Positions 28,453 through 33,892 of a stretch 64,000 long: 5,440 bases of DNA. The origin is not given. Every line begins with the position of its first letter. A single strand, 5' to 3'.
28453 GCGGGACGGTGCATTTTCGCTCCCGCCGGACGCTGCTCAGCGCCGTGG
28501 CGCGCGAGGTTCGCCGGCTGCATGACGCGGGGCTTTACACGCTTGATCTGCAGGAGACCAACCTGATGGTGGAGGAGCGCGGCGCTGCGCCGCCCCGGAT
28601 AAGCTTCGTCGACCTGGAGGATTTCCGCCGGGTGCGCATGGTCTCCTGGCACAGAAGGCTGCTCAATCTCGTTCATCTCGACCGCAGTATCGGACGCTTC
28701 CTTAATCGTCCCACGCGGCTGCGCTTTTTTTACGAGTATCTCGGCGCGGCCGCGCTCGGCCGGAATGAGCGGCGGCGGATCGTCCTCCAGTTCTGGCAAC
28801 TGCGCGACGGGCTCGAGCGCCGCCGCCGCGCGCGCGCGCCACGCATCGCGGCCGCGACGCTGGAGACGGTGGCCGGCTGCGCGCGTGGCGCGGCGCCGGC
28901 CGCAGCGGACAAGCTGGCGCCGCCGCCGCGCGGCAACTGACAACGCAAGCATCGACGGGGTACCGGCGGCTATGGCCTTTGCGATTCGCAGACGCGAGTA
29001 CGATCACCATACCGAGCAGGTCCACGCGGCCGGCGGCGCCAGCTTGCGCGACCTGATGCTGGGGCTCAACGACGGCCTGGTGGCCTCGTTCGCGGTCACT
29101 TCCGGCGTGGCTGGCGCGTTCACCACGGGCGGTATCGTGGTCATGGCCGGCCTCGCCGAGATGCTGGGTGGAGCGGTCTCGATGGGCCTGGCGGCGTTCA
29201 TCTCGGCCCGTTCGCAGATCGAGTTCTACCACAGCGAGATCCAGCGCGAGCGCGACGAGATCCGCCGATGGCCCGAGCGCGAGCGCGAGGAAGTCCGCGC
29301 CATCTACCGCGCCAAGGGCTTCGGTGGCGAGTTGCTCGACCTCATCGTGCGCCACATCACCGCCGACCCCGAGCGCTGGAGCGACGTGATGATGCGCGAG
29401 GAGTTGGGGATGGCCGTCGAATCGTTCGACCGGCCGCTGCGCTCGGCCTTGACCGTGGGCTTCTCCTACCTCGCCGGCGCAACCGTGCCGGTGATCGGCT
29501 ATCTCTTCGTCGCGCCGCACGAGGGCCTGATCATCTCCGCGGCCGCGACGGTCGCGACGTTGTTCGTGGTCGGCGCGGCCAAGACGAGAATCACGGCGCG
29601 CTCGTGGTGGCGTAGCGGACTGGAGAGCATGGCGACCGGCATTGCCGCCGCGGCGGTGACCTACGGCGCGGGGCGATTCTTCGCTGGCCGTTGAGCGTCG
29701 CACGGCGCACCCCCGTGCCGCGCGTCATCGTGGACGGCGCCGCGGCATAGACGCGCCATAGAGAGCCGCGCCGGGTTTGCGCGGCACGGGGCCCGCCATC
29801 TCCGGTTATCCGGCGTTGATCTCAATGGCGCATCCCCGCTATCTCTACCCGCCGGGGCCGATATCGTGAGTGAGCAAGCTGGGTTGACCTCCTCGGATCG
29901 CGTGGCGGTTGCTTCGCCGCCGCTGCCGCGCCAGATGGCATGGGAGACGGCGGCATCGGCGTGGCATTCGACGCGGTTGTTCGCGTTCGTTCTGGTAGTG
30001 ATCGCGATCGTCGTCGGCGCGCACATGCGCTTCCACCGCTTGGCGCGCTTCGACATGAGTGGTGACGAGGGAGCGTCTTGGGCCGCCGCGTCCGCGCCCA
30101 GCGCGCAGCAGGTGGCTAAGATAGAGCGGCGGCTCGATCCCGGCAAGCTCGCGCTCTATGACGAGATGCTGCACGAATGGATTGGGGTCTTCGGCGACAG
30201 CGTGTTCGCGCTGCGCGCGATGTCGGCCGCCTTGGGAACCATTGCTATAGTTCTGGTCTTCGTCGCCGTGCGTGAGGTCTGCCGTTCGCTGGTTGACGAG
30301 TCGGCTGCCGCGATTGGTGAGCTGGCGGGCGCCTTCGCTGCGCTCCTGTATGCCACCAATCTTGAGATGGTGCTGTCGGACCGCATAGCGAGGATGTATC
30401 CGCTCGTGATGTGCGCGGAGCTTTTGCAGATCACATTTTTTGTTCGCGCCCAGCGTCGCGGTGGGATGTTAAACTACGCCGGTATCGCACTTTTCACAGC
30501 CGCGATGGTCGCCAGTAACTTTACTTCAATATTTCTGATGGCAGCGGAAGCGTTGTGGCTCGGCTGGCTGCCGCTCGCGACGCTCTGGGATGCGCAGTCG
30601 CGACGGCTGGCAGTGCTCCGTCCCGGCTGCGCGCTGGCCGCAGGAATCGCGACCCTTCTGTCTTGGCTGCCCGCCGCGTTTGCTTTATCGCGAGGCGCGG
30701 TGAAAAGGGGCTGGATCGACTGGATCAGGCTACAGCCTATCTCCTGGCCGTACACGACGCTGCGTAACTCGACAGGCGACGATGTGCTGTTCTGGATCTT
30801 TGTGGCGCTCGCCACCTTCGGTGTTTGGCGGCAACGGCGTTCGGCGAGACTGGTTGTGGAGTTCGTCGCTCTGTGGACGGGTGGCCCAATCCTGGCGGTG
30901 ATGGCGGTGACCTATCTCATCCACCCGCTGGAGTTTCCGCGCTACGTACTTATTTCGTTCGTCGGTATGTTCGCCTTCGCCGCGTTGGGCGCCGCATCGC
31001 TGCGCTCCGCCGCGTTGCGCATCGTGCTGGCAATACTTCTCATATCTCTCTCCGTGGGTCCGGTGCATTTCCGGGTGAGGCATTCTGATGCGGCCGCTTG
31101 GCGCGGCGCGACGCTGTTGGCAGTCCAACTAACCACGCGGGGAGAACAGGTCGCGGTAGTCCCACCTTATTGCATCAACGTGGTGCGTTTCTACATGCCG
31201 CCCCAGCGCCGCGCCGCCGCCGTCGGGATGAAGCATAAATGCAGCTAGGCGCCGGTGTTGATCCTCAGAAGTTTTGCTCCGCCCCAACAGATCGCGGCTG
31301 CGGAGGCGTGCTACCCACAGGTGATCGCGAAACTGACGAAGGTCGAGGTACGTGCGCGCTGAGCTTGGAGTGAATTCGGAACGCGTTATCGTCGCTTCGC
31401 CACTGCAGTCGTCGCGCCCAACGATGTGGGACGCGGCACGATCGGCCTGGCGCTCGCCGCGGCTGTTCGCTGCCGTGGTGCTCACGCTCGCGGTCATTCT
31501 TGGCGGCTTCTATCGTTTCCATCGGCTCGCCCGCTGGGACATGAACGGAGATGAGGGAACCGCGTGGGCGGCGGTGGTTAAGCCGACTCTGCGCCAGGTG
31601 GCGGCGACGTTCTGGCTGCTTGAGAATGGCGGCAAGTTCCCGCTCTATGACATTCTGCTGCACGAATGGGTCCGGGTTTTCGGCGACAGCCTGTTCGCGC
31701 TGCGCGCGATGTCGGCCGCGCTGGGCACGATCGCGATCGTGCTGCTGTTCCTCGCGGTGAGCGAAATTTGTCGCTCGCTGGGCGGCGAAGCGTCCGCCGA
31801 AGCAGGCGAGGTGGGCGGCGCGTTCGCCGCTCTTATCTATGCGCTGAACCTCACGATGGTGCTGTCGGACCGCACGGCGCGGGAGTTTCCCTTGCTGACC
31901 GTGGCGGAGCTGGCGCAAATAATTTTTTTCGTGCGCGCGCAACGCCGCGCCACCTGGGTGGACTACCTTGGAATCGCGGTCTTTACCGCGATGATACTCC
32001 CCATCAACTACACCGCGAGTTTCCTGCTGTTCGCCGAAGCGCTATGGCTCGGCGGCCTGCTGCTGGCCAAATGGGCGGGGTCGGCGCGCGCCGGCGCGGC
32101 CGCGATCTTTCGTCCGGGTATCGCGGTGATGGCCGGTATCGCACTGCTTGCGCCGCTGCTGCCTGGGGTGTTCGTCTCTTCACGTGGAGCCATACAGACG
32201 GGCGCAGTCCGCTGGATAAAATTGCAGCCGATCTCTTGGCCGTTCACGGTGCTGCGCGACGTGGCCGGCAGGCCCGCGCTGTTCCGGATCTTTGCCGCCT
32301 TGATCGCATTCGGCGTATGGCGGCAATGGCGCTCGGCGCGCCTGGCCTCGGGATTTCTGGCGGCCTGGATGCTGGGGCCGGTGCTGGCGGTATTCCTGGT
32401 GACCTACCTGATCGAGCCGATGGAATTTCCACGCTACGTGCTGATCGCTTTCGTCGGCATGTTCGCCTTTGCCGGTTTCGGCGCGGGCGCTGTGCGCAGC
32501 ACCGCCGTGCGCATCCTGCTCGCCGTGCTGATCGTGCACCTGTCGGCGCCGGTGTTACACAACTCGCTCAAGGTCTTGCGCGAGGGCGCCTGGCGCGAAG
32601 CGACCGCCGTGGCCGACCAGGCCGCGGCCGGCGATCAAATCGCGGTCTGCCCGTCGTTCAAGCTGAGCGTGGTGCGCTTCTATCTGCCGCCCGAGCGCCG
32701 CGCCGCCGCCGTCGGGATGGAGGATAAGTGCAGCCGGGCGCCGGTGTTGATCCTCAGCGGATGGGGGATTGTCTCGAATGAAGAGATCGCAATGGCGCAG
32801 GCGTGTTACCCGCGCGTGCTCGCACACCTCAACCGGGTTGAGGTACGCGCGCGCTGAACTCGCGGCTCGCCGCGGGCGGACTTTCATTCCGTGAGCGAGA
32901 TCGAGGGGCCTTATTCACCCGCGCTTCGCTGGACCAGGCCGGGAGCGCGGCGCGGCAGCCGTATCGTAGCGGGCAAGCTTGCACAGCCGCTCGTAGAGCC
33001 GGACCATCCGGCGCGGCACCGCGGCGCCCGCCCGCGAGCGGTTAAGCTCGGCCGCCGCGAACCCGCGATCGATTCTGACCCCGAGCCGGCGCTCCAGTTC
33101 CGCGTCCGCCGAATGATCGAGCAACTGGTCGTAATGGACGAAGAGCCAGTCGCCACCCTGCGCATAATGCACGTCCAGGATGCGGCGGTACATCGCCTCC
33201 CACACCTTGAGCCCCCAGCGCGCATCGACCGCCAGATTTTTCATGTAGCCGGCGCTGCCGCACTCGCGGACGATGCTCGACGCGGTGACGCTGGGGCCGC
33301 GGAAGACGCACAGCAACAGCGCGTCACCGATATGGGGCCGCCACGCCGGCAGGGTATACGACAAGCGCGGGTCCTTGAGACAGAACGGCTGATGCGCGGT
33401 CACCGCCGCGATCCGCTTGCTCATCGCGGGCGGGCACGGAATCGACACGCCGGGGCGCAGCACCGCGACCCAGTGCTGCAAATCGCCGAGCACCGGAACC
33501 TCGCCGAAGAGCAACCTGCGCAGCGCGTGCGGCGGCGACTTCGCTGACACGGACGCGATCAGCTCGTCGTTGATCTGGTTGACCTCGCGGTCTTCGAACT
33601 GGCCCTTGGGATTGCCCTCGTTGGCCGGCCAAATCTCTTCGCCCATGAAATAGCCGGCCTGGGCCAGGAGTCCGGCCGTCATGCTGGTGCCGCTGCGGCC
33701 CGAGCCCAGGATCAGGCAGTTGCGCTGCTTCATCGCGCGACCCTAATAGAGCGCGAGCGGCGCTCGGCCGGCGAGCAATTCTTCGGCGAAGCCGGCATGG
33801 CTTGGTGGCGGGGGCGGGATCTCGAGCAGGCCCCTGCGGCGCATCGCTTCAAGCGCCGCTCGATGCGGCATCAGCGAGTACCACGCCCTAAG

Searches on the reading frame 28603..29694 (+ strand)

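Call 80: search_protein_families(library=pfam, proteins=[window:28603-29694:+], max_evalue=0.00001)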
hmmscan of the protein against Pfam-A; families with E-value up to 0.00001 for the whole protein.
window:28603-29694:+ (363 aa): 1 family
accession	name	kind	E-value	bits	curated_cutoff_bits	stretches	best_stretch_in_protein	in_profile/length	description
PF01988.24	VIT1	-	5e-64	216.5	28.1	1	148-358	1-214/214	VIT family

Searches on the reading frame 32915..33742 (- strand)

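Call 80: search_protein_families(library=pfam, proteins=[window:32915-33742:-], max_evalue=0.00001)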
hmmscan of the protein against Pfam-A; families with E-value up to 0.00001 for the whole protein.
window:32915-33742:- (275 aa): 1 family
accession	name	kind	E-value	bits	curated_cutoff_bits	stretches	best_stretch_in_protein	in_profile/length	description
PF13469.12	Sulfotransfer_3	-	3e-06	28.1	27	1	10-211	3-199/216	Sulfotransferase family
